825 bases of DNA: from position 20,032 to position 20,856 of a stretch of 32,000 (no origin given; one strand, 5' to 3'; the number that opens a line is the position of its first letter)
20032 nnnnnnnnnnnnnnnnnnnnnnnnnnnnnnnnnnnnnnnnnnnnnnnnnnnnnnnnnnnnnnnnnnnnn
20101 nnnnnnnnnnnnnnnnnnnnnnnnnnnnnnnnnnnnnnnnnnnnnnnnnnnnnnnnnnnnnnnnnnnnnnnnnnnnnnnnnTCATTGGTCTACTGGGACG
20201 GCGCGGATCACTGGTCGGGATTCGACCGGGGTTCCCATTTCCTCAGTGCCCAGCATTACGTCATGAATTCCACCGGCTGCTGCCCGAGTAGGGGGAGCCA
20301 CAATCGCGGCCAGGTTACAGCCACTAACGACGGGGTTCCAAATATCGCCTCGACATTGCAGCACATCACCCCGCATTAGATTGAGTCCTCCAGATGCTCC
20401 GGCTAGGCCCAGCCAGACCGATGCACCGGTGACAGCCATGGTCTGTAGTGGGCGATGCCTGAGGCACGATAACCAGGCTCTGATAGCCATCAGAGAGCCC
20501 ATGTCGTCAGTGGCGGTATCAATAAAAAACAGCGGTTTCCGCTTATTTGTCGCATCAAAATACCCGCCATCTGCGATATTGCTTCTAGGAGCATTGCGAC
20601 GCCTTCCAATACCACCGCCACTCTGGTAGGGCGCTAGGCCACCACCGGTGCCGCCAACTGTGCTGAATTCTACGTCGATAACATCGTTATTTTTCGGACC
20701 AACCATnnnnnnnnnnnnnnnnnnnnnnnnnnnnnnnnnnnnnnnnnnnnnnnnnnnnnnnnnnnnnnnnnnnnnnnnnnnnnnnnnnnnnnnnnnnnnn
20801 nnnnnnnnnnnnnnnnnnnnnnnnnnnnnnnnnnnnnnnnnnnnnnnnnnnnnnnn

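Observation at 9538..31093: Integrated element carries a full plasmid-style maintenance kit but no recognisable virion, relaxase or T4SS genes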

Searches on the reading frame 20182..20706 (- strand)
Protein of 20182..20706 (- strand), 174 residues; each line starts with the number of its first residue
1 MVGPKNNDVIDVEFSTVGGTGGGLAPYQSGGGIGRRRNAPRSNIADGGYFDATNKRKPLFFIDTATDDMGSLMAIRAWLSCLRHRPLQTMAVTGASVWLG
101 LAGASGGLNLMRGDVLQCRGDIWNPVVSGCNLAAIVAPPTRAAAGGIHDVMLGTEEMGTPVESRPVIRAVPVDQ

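Call 8: search_protein_families(library=pfam, proteins=[window:20182-20706:-], max_evalue=0.01)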
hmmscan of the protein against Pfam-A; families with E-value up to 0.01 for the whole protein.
window:20182-20706:- (174 aa): 0 families

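Call 11: search_protein_families(library=phrogs, proteins=[window:20182-20706:-], max_evalue=0.01)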
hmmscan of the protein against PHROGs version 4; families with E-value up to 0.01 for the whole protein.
window:20182-20706:- (174 aa): 0 families

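Call 12: search_protein_families(library=ncbifam, proteins=[window:20182-20706:-], max_evalue=0.01)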
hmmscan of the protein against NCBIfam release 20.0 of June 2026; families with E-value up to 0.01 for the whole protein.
window:20182-20706:- (174 aa): 0 families

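Call 67: find_homologous_proteins(query=window:20182-20706:-)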
Query window:20182-20706:- (174 aa): 19 proteins with E <= 0.001 among 386 candidates.
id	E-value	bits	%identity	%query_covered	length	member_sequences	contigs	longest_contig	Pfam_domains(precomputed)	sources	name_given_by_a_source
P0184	6.7e-112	389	100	100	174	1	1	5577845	-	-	-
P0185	4.9e-59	217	56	99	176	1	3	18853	-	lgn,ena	-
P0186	9.9e-59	216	58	100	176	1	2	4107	-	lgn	-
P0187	1.2e-58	216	58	96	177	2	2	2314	-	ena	-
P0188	1.2e-58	216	56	97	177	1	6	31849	-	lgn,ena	-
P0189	2.0e-58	215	59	96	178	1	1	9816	-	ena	-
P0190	2.2e-58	215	57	98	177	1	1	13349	-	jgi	jgi:hypothetical protein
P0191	2.8e-58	215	56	98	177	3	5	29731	-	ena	-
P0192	2.9e-58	215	57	96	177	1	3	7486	-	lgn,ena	-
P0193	4.9e-58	214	56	96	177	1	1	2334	-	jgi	jgi:hypothetical protein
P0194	1.5e-57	212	58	96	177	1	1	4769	-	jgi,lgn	-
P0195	3.8e-57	211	55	98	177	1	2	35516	-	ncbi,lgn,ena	ncbi:MAG: hypothetical protein ACFB0C_20290 [Leptolyngbyaceae cyanobacterium]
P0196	1.3e-56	209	59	96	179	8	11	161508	-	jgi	-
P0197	3.0e-55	205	58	97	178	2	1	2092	-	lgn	-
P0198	3.6e-54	201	54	96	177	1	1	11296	-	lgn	-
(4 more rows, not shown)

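Call 76: predict_structure(alignment_id=A4)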
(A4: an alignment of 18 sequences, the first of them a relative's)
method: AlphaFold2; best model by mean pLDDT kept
length: 174 residues; sequences in the alignment: 18
mean_pLDDT: 60.7   pTM: 0.40
mean pLDDT of the five models: 60.7, 57.7, 57.5, 56.4, 55.9
residues with pLDDT >= 90: 17; 70-90: 51; 50-70: 18; < 50: 88
segments of 3 or more residues with pLDDT < 50: 1-54, 141-157, 159-174
pLDDT, mean of each block of 10 residues (from residue 1): 42 40 41 43 42 48 64 83 92 91 87 77 84 73 43 46 45 43
secondary structure, 60 per line:
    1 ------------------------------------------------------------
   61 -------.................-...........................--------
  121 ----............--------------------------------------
elements in order: H68-84 H86-112 H125-136
